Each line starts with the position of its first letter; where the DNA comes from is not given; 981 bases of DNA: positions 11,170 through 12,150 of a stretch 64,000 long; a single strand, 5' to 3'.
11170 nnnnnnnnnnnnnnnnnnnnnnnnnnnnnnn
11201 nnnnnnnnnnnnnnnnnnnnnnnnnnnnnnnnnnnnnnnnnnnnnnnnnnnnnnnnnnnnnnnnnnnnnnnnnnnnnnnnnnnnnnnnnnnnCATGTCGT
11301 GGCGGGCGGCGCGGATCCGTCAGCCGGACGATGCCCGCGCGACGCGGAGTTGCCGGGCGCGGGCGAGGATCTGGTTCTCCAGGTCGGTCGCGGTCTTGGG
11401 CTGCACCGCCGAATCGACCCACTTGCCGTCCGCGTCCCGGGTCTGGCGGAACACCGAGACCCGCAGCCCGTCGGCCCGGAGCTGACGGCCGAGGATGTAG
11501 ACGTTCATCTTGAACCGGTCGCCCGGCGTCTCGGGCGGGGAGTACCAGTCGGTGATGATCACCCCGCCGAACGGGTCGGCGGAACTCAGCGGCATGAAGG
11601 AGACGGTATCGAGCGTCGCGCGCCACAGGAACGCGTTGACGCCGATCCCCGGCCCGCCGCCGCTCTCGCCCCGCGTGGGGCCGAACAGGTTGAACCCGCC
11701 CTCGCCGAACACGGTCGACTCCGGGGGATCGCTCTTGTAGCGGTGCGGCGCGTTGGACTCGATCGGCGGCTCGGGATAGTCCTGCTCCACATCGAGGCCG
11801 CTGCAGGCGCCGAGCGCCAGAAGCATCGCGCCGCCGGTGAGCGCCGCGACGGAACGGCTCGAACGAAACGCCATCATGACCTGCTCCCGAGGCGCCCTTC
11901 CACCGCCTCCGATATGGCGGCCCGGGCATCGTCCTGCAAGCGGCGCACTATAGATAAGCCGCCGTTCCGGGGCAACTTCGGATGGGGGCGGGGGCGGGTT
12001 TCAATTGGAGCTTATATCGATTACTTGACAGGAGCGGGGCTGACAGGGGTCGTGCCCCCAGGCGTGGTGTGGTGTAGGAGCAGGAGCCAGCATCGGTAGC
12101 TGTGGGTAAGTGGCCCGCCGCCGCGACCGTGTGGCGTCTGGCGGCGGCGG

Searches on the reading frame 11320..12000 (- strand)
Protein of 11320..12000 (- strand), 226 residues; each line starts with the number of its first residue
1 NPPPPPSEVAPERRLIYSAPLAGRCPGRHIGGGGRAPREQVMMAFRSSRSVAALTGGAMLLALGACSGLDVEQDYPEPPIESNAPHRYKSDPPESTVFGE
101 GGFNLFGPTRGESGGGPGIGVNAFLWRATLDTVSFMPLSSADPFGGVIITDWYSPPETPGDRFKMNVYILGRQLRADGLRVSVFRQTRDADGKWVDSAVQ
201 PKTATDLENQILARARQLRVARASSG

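Call 28: search_protein_families(library=pfam, max_evalue=0.0001, proteins=[window:11320-12000:-])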
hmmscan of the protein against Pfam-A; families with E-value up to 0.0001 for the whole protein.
window:11320-12000:- (226 aa): 1 family
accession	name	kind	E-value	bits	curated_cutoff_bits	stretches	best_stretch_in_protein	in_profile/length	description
PF12100.13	DUF3576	-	1.2e-44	151.1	25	1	119-220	1-101/101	Domain of unknown function (DUF3576)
